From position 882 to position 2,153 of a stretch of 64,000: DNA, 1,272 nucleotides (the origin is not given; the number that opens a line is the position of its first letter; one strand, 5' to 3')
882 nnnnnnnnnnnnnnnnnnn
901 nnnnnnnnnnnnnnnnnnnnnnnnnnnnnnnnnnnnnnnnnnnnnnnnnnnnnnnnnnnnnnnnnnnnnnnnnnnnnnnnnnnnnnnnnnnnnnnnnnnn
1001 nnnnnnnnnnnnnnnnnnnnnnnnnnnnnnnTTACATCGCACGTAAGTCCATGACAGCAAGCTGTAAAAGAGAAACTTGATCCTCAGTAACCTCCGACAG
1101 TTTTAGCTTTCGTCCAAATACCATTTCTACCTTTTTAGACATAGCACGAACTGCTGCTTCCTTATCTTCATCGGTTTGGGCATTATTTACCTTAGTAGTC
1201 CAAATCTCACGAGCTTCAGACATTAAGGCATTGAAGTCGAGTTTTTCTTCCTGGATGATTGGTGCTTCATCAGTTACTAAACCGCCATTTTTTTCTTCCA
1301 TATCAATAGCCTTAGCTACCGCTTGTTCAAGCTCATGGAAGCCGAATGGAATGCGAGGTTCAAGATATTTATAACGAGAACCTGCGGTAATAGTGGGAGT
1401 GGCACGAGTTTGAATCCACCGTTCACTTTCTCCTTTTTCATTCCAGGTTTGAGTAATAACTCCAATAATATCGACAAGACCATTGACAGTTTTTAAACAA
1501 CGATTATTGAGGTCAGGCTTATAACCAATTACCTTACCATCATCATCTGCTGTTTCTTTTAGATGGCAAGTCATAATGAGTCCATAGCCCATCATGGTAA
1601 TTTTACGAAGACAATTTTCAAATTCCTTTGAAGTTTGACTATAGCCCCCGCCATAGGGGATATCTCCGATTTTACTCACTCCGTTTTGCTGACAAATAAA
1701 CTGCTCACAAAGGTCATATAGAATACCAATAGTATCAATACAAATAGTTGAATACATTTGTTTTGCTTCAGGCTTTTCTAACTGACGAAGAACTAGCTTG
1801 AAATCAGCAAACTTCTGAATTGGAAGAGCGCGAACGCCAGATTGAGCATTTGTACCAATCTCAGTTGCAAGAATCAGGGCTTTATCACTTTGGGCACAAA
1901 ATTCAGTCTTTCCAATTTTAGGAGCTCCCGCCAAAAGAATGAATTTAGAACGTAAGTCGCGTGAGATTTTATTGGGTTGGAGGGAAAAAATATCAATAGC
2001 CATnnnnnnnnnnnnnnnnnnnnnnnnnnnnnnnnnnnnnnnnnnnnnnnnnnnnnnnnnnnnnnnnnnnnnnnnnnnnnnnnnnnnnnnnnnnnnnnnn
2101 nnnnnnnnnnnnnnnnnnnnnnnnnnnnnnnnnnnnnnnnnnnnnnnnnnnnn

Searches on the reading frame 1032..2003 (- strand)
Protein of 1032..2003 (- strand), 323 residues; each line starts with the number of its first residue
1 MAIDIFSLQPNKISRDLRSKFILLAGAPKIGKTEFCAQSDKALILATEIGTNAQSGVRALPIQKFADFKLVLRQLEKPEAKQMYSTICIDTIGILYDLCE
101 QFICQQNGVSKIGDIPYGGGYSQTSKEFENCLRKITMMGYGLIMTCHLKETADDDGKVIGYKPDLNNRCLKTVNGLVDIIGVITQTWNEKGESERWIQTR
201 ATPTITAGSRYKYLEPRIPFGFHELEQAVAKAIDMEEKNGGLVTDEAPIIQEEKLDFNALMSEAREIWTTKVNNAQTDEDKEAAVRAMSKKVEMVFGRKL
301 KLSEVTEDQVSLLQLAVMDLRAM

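Call 11: search_protein_families(library=phrogs, proteins=[window:1032-2003:-])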
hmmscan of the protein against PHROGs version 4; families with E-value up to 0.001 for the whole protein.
window:1032-2003:- (323 aa): 3 families
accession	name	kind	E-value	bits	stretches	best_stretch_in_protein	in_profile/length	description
phrog_124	-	DNA, RNA and nucleotide metabolism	1e-44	154.5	1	7-291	31-320/382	Sak4-like ssDNA annealing protein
phrog_8097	-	DNA, RNA and nucleotide metabolism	1.7e-16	61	1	67-277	321-531/598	exonuclease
phrog_19299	-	head and packaging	9e-06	25.4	1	40-151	400-515/702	terminase large subunit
